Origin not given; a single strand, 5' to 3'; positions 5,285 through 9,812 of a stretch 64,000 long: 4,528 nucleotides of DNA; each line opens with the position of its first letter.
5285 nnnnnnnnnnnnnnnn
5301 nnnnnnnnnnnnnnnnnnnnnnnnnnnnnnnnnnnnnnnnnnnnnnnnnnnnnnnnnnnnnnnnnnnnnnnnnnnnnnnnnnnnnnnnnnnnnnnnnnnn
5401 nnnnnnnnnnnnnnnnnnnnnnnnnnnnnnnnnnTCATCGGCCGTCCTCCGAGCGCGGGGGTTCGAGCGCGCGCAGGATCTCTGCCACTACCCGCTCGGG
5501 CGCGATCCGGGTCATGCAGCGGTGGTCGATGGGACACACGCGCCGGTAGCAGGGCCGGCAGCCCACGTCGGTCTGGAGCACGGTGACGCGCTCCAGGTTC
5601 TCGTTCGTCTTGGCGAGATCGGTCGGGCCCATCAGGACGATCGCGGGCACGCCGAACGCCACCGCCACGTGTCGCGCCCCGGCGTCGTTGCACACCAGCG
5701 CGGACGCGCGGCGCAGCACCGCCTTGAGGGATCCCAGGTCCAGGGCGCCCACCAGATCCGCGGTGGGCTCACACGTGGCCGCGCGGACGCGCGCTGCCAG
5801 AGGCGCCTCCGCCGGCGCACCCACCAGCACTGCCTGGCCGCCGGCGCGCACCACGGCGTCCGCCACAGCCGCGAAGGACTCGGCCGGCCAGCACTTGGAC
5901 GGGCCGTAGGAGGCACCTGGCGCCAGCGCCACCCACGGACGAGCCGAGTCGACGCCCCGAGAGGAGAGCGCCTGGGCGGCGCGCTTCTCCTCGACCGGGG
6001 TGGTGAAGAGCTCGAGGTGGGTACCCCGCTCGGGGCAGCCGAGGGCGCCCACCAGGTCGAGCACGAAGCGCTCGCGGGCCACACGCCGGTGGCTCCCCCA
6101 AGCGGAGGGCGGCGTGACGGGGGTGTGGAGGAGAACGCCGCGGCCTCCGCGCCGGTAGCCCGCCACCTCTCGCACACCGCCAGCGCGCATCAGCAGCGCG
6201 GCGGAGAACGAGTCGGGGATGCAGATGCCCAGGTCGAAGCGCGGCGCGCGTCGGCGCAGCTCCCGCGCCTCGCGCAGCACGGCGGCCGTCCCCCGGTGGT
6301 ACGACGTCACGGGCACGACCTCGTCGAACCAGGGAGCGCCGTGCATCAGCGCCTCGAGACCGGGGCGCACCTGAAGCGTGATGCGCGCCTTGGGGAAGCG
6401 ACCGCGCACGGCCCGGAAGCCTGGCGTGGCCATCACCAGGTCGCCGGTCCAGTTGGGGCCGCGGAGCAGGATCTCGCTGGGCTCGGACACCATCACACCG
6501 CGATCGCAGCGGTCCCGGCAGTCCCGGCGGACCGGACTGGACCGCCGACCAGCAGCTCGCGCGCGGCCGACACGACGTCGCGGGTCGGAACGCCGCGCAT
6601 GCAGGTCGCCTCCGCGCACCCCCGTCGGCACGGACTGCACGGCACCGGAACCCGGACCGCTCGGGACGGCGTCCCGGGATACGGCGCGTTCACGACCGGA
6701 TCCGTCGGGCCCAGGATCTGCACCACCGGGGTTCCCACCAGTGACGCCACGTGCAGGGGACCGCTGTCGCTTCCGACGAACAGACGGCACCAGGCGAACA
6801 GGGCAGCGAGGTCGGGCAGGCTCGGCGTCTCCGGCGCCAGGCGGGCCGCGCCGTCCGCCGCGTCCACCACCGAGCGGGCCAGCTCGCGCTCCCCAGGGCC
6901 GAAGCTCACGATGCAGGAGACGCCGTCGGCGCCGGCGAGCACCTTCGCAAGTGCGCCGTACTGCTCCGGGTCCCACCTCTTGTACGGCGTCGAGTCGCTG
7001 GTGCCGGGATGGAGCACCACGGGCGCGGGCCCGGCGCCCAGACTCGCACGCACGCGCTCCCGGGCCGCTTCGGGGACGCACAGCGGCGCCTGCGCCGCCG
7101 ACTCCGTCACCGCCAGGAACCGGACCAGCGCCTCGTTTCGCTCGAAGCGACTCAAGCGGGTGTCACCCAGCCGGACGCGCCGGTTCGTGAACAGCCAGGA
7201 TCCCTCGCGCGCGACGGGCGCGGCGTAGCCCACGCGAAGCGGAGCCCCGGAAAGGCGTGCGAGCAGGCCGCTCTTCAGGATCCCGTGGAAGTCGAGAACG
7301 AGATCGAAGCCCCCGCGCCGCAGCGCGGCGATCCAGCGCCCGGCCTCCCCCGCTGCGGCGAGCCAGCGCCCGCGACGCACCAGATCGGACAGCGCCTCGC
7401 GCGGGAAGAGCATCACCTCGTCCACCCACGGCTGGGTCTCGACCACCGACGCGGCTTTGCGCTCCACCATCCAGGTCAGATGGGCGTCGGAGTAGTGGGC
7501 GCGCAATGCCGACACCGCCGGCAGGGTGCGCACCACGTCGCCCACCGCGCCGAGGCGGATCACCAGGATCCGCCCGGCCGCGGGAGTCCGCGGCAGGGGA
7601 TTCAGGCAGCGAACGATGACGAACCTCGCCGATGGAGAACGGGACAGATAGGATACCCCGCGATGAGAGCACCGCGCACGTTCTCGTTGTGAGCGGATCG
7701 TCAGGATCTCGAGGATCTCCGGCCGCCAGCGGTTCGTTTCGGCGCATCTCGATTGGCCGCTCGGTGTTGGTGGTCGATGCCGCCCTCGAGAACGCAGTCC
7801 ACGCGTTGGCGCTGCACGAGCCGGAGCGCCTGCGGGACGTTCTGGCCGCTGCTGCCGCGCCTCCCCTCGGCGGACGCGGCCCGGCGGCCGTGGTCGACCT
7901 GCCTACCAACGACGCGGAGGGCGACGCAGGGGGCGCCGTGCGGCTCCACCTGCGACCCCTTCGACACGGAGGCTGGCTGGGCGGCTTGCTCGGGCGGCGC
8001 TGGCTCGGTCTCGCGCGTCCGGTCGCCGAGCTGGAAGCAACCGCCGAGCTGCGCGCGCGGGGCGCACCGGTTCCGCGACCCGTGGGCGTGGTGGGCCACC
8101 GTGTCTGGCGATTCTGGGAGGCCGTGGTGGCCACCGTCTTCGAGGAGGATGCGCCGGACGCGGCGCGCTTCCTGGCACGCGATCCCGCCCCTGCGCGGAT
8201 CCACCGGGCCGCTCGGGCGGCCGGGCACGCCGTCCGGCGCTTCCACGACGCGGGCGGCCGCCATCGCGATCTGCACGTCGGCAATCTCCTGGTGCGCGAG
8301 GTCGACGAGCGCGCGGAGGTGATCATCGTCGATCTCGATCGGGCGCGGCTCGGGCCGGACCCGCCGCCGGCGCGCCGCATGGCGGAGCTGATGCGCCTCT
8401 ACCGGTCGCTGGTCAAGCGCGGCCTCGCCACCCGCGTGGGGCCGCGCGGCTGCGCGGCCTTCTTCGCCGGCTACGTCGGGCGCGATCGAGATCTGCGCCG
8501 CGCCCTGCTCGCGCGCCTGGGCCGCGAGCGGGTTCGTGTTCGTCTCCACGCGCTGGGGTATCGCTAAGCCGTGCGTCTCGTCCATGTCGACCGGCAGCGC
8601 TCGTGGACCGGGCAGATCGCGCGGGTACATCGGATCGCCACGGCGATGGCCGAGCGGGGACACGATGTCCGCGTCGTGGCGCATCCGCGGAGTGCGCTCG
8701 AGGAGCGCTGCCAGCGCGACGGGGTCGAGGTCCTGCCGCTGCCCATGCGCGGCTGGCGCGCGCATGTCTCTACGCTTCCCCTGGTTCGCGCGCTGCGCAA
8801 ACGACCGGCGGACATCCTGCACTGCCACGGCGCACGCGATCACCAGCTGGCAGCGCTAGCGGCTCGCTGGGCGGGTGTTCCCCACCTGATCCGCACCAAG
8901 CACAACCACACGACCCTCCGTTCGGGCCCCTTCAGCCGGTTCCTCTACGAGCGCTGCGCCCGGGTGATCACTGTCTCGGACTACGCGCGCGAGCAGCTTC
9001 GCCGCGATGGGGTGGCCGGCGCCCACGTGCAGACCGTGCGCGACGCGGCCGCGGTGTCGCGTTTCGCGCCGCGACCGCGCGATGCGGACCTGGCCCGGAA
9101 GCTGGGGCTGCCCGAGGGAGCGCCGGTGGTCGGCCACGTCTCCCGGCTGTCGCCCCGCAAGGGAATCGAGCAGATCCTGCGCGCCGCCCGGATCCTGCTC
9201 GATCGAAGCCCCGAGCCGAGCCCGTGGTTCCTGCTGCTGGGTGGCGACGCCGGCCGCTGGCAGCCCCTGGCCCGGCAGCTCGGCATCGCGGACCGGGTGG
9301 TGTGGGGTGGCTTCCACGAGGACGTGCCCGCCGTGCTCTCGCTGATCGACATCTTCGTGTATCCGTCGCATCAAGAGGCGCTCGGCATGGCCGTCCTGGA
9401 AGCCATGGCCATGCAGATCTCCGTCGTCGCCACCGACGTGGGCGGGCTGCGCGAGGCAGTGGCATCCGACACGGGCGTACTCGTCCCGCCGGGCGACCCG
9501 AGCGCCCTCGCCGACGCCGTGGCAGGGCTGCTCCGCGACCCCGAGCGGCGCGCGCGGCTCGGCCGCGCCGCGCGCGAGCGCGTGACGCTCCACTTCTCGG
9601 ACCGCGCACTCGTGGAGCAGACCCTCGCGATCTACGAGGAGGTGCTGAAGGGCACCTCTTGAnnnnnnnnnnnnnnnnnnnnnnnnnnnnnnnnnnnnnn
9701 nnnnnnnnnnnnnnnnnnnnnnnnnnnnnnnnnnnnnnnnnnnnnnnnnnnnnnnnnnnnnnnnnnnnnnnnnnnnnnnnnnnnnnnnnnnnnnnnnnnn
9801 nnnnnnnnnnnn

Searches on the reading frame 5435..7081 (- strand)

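Call 105: search_protein_families(library=pfam, proteins=[window:5435-7081:-], max_evalue=0.0001)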
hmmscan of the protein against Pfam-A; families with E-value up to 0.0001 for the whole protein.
window:5435-7081:- (548 aa): 1 family
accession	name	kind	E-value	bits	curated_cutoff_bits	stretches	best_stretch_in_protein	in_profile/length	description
PF01075.23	Glyco_transf_9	-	1.9e-36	126.1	22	1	272-519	5-244/247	Glycosyltransferase family 9 (heptosyltransferase)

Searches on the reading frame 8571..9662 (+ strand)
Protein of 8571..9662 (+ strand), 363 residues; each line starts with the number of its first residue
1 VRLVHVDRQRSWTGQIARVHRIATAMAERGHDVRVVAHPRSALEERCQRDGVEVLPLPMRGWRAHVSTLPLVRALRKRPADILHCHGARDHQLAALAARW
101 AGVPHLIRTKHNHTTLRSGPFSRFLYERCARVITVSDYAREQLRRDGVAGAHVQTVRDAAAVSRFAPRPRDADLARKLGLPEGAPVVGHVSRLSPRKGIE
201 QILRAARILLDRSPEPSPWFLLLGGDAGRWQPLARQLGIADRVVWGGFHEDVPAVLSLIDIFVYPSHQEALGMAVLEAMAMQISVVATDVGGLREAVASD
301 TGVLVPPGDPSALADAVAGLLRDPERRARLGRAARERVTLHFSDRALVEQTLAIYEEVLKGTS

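Call 105: search_protein_families(library=pfam, proteins=[window:8571-9662:+], max_evalue=0.0001)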
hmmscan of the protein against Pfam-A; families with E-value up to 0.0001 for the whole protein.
window:8571-9662:+ (363 aa): 7 families
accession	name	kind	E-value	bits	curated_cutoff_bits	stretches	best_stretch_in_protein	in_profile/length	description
PF00534.26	Glycos_transf_1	-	5.9e-37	127.3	26.4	1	175-337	6-172/172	Glycosyl transferases group 1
PF13692.12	Glyco_trans_1_4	-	2e-32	112.9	27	1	185-323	2-142/142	Glycosyl transferases group 1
PF13439.12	Glyco_transf_4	-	5.4e-20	72.5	28.5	1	17-156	6-162/170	Glycosyltransferase Family 4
PF13579.12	Glyco_trans_4_4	-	1.3e-18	68.3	29.7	1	13-156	1-155/158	Glycosyl transferase 4-like domain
PF13477.12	Glyco_trans_4_2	-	2.2e-07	31.6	23.4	1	20-118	14-114/139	Glycosyl transferase 4-like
PF13524.12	Glyco_trans_1_2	-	3e-07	30.9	25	1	249-351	37-142/144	Glycosyl transferase-like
PF20706.3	GT4-conflict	-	1.8e-06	27.7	26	1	152-338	164-372/385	Family 4 Glycosyltransferase in conflict systems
